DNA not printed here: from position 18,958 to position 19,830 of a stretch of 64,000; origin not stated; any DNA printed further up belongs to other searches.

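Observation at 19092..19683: Protein made of about 22 heptad repeats GDVSNIx, with synonymously diversified 21-nt DNA repeats and a leaderless-type promoter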

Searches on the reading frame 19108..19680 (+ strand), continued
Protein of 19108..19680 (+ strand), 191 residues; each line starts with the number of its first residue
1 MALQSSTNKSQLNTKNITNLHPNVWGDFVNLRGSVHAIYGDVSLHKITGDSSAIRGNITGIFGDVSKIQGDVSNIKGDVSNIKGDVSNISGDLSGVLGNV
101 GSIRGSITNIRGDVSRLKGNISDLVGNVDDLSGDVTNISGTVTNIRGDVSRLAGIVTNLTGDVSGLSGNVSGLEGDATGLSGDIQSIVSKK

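Call 59: find_related_loci(query=window:19108-19680:+, collection=metagenome_contigs, flank=3000)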
Query window:19108-19680:+ (191 aa) in metagenome_contigs; peptide patterns used: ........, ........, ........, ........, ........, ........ (x = any residue, [..] = any of these).
263 stretches matched a pattern; 26 encode a relative of the query (tblastn E <= 1e-3); 26 distinct loci.
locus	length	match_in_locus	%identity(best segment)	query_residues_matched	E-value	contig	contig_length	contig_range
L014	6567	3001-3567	54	3-191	2e-63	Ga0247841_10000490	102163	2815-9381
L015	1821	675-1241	53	3-191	9e-65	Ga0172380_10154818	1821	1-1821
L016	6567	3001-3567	55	3-191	2e-61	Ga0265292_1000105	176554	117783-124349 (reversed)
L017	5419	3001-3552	53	3-186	3e-61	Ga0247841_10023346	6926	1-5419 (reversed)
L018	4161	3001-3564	53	1-189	3e-59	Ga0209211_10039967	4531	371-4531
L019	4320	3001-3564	50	3-190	2e-59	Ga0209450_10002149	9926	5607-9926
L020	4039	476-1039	52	1-189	1e-58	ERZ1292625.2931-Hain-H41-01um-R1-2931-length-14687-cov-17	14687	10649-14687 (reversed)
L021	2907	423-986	52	1-189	1e-58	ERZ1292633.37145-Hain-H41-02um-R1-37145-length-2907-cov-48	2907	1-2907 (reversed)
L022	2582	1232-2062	51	11-190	3e-44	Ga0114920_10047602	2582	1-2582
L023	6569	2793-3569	49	9-190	2e-43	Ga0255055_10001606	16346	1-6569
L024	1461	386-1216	49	3-190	4e-44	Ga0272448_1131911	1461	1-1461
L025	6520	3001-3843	49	9-188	8e-43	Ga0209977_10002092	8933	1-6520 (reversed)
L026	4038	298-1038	47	13-188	1e-39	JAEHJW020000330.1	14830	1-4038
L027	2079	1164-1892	45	13-187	2e-39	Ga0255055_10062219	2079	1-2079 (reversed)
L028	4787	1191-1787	43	11-187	4e-39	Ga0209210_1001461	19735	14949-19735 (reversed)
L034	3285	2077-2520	44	26-188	4e-25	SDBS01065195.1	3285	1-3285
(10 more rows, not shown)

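Call 65: search_protein_families(library=pfam, proteins=[L034:1978-3039:+, P0110, P0173, P0129, P0145, P0104, P0105, P0108, P0107, L023:1875-3593:+], max_evalue=0.0001)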
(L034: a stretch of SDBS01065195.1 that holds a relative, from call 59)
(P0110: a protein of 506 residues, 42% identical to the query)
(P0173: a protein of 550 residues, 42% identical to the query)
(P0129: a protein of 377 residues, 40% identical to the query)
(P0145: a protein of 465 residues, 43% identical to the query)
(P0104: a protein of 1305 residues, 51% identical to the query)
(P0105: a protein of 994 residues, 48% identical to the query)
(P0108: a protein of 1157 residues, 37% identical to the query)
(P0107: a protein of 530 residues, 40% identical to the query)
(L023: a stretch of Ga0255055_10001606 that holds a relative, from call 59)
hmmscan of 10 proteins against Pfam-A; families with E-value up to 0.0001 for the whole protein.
L034:1978-3039:+ (354 aa): 8 families
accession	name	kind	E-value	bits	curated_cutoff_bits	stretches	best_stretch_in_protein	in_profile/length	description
PF13365.12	Trypsin_2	-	1.2e-37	130.3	27.6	1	184-319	1-144/144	Trypsin-like peptidase domain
PF00089.32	Trypsin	-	9.9e-15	55.4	20.6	1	184-348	27-219/220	Trypsin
PF23991.1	DUF7310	-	9.9e-12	45.6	40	0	119-164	26-71/83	Coiled-coil region of unknown function (DUF7310)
PF20808.2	MINT_RAM7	-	9.9e-09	35.9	108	1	44-153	3-109/110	Msx2-interacting protein, RAM7 domain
PF04728.18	LPP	-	8.9e-06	26.4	29.1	0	82-111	1-30/53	Lipoprotein leucine-zipper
PF07889.17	DUF1664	-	1.9e-05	25.1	34.6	0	32-82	73-123/124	Protein of unknown function (DUF1664)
PF05377.16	FlaC_arch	-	5.7e-05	23.9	27.8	0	50-86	4-40/55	Flagella accessory protein C (FlaC)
PF10046.14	BLOC1_2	-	6.5e-05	23.7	33.4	0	79-157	11-92/96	Biogenesis of lysosome-related organelles complex-1 subunit 2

P0110 (506 aa): 24 families
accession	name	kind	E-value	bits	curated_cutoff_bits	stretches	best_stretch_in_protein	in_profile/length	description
PF07889.17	DUF1664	-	5.6e-11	43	34.6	0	104-159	66-121/124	Protein of unknown function (DUF1664)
PF16888.10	YwqH-like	-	2.9e-10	40.9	33.7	0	198-243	6-51/123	YwqH-like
PF16331.10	TolA_bind_tri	-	1.4e-09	38.3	30.1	0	205-238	21-54/76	TolA binding protein trimerisation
PF05791.16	Bacillus_HBL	-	3.4e-09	37.2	29.1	0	141-212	107-175/177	Bacillus haemolytic enterotoxin (HBL)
PF07902.16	Gp58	-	4.7e-09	35.5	34.5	0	176-284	255-358/594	gp58-like protein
PF06009.19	Laminin_II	-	8.9e-09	35.9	33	0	110-173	16-79/138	Laminin Domain II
PF04513.17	Baculo_PEP_C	-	2.3e-08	34.7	38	1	106-203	18-121/140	Baculovirus polyhedron envelope protein, PEP, C terminus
PF04728.18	LPP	-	3.5e-08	34.1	29.1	0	108-140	4-36/53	Lipoprotein leucine-zipper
PF04102.17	SlyX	-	6.9e-08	33.5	30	0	77-128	4-55/67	SlyX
PF08614.16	ATG16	-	7.8e-08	33.2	33.7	0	147-250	75-178/200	Autophagy protein 16 (ATG16)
PF10805.13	DUF2730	-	9.7e-08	32.5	24.9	0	133-188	34-91/102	Protein of unknown function (DUF2730)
PF25014.1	NET2A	-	1.6e-07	31.9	33.1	0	78-179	127-228/235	NET2A-like domain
PF20808.2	MINT_RAM7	-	1.8e-07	31.8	108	0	116-197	3-81/110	Msx2-interacting protein, RAM7 domain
PF05377.16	FlaC_arch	-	2.5e-07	31.4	27.8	0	106-144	2-40/55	Flagella accessory protein C (FlaC)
PF23991.1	DUF7310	-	4.9e-07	30.6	40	0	197-236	19-57/83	Coiled-coil region of unknown function (DUF7310)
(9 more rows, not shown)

P0173 (550 aa): 2 families
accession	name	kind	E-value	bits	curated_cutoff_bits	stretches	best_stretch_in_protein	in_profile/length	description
PF00263.26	Secretin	-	4.2e-19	69.2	27.5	1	399-537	4-155/169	Bacterial type II and III secretion system protein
PF03958.22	Secretin_N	-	9.8e-08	32.5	28.2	1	268-326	4-69/69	Bacterial type II/III secretion system short domain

P0129 (377 aa): 1 family
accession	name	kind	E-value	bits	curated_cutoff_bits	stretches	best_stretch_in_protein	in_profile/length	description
PF04513.17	Baculo_PEP_C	-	1e-05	26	38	1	62-152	40-121/140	Baculovirus polyhedron envelope protein, PEP, C terminus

P0145 (465 aa): 0 families

P0104 (1305 aa): 10 families
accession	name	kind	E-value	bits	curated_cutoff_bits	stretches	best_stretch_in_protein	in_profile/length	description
PF07889.17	DUF1664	-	5.2e-15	56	34.6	0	786-853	55-122/124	Protein of unknown function (DUF1664)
PF06009.19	Laminin_II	-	1.3e-14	54.8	33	0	904-992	5-96/138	Laminin Domain II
PF04728.18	LPP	-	7.7e-12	45.8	29.1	0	966-996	1-31/53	Lipoprotein leucine-zipper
PF04513.17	Baculo_PEP_C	-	3.9e-11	43.6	38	0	876-997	4-124/140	Baculovirus polyhedron envelope protein, PEP, C terminus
PF20808.2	MINT_RAM7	-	8.5e-09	36.1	108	0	579-687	3-108/110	Msx2-interacting protein, RAM7 domain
PF23991.1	DUF7310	-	5.4e-08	33.7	40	0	955-1003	27-75/83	Coiled-coil region of unknown function (DUF7310)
PF05377.16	FlaC_arch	-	3.6e-06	27.7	27.8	0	947-984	3-40/55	Flagella accessory protein C (FlaC)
PF10473.14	CENP-F_leu_zip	-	5.9e-06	26.8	34.5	0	928-1005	15-92/140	Leucine-rich repeats of kinetochore protein Cenp-F/LEK1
PF08700.17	VPS51_Exo84_N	-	1.4e-05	25.6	24.2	0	962-984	62-84/87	Vps51/EXO84/COG1 N-terminal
PF16888.10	YwqH-like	-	4.7e-05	24.1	33.7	0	927-985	67-122/123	YwqH-like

P0105 (994 aa): 5 families
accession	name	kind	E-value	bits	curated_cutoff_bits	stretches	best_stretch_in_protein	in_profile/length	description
PF04728.18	LPP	-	4e-13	49.9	29.1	0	626-655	5-34/53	Lipoprotein leucine-zipper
PF04513.17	Baculo_PEP_C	-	1.4e-11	45.1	38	1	804-889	39-121/140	Baculovirus polyhedron envelope protein, PEP, C terminus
PF07889.17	DUF1664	-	2.5e-11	44.1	34.6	0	827-887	61-121/124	Protein of unknown function (DUF1664)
PF06009.19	Laminin_II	-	6.4e-05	23.4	33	0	832-914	10-95/138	Laminin Domain II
PF20808.2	MINT_RAM7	-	7.5e-05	23.4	108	0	810-911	5-109/110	Msx2-interacting protein, RAM7 domain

P0108 (1157 aa): 29 families (the best 25 are shown)
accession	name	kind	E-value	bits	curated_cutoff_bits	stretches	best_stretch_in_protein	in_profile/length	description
PF05662.19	YadA_stalk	-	9.7e-77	253.6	28.4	10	166-206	3-40/43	Coiled stalk of trimeric autotransporter adhesin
PF04513.17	Baculo_PEP_C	-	7.3e-22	78.4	38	2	71-140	43-110/140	Baculovirus polyhedron envelope protein, PEP, C terminus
PF07889.17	DUF1664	-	2.7e-17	63.4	34.6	0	286-348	59-121/124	Protein of unknown function (DUF1664)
PF23991.1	DUF7310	-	8.2e-16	58.7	40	0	75-142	12-78/83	Coiled-coil region of unknown function (DUF7310)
PF06810.17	Phage_scaffold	-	1.4e-15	58.1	35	0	62-128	21-80/170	Phage capsid assembly scaffolding protein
PF10805.13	DUF2730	-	2.4e-15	56.9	24.9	0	294-349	34-91/102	Protein of unknown function (DUF2730)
PF03895.21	YadA_anchor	-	7e-14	52.1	22.7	1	1096-1157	1-60/60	YadA-like membrane anchor domain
PF25014.1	NET2A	-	1.3e-12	48.6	33.1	0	285-352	124-191/235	NET2A-like domain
PF16888.10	YwqH-like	-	1.4e-12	48.4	33.7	0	303-360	6-63/123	YwqH-like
PF04728.18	LPP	-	6.6e-12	46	29.1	0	618-649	1-32/53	Lipoprotein leucine-zipper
PF05377.16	FlaC_arch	-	2.3e-09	37.9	27.8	0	103-138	2-37/55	Flagella accessory protein C (FlaC)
PF16526.10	CLZ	-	1.1e-08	35.8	26.7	0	293-331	24-62/71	C-terminal leucine zipper domain of cyclic nucleotide-gated channels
PF05658.19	YadA_head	-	1.2e-08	35.5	25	1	967-993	1-27/27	YadA head domain repeat (2 copies)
PF08700.17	VPS51_Exo84_N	-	1.7e-08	34.9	24.2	0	67-99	52-84/87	Vps51/EXO84/COG1 N-terminal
PF08614.16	ATG16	-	3.5e-08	34.3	33.7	0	273-352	64-140/200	Autophagy protein 16 (ATG16)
PF23284.2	KOW2_Spt5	-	3.8e-06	27.1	28.9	0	853-874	5-26/50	Transcription elongation factor SPT5, second KOW domain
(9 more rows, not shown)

P0107 (530 aa): 1 family
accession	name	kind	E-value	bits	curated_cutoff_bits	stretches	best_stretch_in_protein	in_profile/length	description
PF02349.20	MSG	-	1.3e-06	28.9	22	0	440-473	6-40/76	Major surface glycoprotein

L023:1875-3593:+ (573 aa): 31 families (the best 25 are shown)
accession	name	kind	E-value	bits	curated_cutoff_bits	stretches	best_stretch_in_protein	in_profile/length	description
PF07889.17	DUF1664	-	4.8e-30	104.6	34.6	0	448-505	64-121/124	Protein of unknown function (DUF1664)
PF04728.18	LPP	-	9.1e-25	87.2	29.1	0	243-279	3-39/53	Lipoprotein leucine-zipper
PF04513.17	Baculo_PEP_C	-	7.9e-23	81.5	38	0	444-551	10-102/140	Baculovirus polyhedron envelope protein, PEP, C terminus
PF06009.19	Laminin_II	-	2.1e-17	63.9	33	0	439-526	13-96/138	Laminin Domain II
PF23284.2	KOW2_Spt5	-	9.5e-17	61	28.9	0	294-311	8-25/50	Transcription elongation factor SPT5, second KOW domain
PF05531.17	NPV_P10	-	4.4e-15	56.4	29.8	0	257-309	7-62/75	Nucleopolyhedrovirus P10 protein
PF10805.13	DUF2730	-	4.6e-14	52.8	24.9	0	276-329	34-89/102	Protein of unknown function (DUF2730)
PF05377.16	FlaC_arch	-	7.2e-14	52.4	27.8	0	459-496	2-39/55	Flagella accessory protein C (FlaC)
PF20808.2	MINT_RAM7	-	7.6e-11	42.7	108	0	146-229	27-110/110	Msx2-interacting protein, RAM7 domain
PF25541.1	TBCA_PH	-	8.8e-11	42.1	27.8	0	147-211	69-133/139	PH domain-containing proteins, TBCA domain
PF07902.16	Gp58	-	3e-10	39.5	34.5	0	32-100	248-316/594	gp58-like protein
PF16888.10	YwqH-like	-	1.1e-09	39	33.7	0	429-482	73-120/123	YwqH-like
PF05791.16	Bacillus_HBL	-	1.2e-09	38.7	29.1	0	246-320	104-175/177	Bacillus haemolytic enterotoxin (HBL)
PF23991.1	DUF7310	-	2.4e-09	38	40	0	50-108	9-66/83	Coiled-coil region of unknown function (DUF7310)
PF06160.17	EzrA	-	6.9e-09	35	39.6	0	76-218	348-492/557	Septation ring formation regulator, EzrA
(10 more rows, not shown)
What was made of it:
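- On Trimeric autotransporter adhesin: All are present in the homolog P0108 (call 65).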

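Call 67: search_dna_similar(query=P0049, collection=phages, mode=protein, max_evalue=0.001, max_rows=25)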
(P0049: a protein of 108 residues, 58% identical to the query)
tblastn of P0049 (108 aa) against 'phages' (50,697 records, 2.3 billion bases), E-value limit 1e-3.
No match.

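Call 68: search_dna_similar(query=P0031, collection=phages, mode=protein, max_evalue=0.01, max_rows=25)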
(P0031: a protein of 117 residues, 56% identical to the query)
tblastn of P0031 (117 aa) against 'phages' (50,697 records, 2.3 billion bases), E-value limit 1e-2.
Records with a match: 8; places in all: 8; records where one place covers at least 80% of the query: 1.
Best place of each record, by identity: <60% 8.
By first word of the organism name: Escherichia 3; Mycobacterium 2; Bacillus 2; Caudoviricetes 1.
By host as written in the record: Mycobacterium smegmatis mc2 155 2; Bacillus subtilis KCCM 12052 2; Escherichia coli MG1655 2; - 1; Escherichia coli K-12 MG1655 del pstSCAB-phoU::kan 1.
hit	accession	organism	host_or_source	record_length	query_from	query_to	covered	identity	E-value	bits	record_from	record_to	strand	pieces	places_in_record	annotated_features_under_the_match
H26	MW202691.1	Caudoviricetes sp.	Manatee Spring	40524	1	109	93%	40.6%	1e-15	77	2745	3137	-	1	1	hypothetical protein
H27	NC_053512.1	Mycobacterium phage Kumao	Mycobacterium smegmatis mc2 155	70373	12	92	69%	37.3%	2e-3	42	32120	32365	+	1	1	36: hypothetical protein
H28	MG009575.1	Mycobacterium phage Kumao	Mycobacterium smegmatis mc2 155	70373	12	92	69%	37.3%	2e-3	42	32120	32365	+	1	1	36: hypothetical protein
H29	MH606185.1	Bacillus phage BSP38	Bacillus subtilis KCCM 12052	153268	29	103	64%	32.9%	8e-3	40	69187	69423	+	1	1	hypothetical protein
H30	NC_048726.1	Bacillus phage BSP38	Bacillus subtilis KCCM 12052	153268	29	103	64%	32.9%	8e-3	40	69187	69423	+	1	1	minor head protein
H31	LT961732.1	Escherichia phage SECphi27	Escherichia coli MG1655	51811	47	103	49%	36.2%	6e-3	40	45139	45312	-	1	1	record has no annotation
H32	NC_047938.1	Escherichia phage SECphi27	Escherichia coli MG1655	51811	47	103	49%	36.2%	6e-3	40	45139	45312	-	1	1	chaperone of endosialidase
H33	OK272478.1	Escherichia phage JLBYU01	Escherichia coli K-12 MG1655 del ...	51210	47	103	49%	36.2%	7e-3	40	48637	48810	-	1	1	putative tail fiber domain-containing protein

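Call 70: search_solved_structures(query=A3, max_evalue=0.1, show_alignments=2)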
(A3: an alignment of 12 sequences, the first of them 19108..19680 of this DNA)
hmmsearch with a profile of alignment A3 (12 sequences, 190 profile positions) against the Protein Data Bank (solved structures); distinct sequences matched with E-value up to 0.1: 30.
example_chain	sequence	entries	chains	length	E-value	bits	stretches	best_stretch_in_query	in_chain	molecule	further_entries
8qox_B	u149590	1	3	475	2e-07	34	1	67-166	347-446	Conserved membrane protein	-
4lin_A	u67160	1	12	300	2.4e-07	33.7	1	64-182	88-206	Tail needle protein gp26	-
9eg6_A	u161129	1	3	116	1.2e-05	28.3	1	57-140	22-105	Caveolae-associated protein 1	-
2ch7_A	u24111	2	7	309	0.00023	24.1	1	50-170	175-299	METHYL-ACCEPTING CHEMOTAXIS PROTEIN | Methyl-accepting chemotaxis protein 2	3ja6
3ja6_H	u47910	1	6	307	0.00033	23.5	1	45-170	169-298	Methyl-accepting chemotaxis protein 2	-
2ch7_B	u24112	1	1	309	0.00034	23.5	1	45-170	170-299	METHYL-ACCEPTING CHEMOTAXIS PROTEIN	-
4qkv_A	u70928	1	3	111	0.00047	23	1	57-140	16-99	Polymerase I and transcript release factor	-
9egn_A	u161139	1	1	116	0.00051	22.9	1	57-140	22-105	Caveolae-associated protein 1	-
2wpr_A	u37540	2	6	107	0.00063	22.6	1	88-177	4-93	TRIMERIC AUTOTRANSPORTER ADHESIN FRAGMENT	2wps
6gaj_A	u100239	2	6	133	0.00071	22.4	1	68-163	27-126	Outer capsid protein sigma-1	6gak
8ydl_A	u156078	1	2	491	0.00091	22.1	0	44-150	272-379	Fusion glycoprotein F2, F1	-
9eiu_A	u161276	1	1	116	0.0031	20.4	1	57-140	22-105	Caveolae-associated protein 1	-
6htl_A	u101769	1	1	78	0.0054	19.6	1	30-96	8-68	Phosphoprotein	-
7zr2_A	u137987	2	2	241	0.0074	19.1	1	63-186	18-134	Spike protein S2',Chimeric protein mimic of SARS-CoV-2 Spike HR1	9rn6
1avy_A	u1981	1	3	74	0.0095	18.8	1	93-131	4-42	FIBRITIN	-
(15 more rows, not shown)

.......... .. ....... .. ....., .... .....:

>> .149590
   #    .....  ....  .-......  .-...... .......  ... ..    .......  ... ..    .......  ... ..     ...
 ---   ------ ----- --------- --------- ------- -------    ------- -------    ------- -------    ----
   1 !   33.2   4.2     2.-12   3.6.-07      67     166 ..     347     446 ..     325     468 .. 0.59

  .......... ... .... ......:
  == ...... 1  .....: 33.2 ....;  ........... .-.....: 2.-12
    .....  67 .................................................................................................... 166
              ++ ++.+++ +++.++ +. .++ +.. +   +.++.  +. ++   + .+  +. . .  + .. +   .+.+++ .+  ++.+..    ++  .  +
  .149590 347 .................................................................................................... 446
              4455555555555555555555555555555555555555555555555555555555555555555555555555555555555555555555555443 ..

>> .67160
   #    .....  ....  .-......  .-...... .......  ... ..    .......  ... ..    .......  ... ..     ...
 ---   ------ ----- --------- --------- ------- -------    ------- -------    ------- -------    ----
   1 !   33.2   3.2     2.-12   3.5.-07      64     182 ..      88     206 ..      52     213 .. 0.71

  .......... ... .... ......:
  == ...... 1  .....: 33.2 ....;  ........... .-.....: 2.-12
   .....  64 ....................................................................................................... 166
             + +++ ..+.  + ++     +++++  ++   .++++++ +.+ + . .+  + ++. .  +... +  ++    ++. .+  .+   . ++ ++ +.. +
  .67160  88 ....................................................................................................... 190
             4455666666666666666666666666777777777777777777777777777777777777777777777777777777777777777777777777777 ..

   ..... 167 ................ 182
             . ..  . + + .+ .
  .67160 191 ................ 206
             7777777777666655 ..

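Call 77: search_protein_families(library=padloc, proteins=[window:19108-19680:+, P0031, P0049, P0020, L028:1164-1790:+, P0004, P0172], max_evalue=0.01)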
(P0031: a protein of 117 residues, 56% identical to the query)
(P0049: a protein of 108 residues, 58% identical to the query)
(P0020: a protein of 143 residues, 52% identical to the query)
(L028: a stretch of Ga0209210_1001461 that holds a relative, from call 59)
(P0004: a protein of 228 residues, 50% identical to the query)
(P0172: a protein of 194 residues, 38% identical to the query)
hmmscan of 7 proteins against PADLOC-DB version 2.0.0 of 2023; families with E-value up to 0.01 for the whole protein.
window:19108-19680:+ (191 aa): 0 families

P0031 (117 aa): 0 families

P0049 (108 aa): 0 families

P0020 (143 aa): 0 families

L028:1164-1790:+ (209 aa): 0 families

P0004 (228 aa): 3 families
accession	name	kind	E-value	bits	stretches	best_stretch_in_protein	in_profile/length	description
PDLC03859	LmuB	-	1.8e-06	25.4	1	6-206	312-487/611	-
PDLC03863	LmuB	-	0.0014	15.4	0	19-106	310-394/610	-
PDLC00006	DruC1|DruC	-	0.0042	13.6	1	47-205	176-328/626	Unknown function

P0172 (194 aa): 0 families
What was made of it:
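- On Known anti-phage defence proteins (PADLOC): No hit for the window protein or for four phage-type members (call 77).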
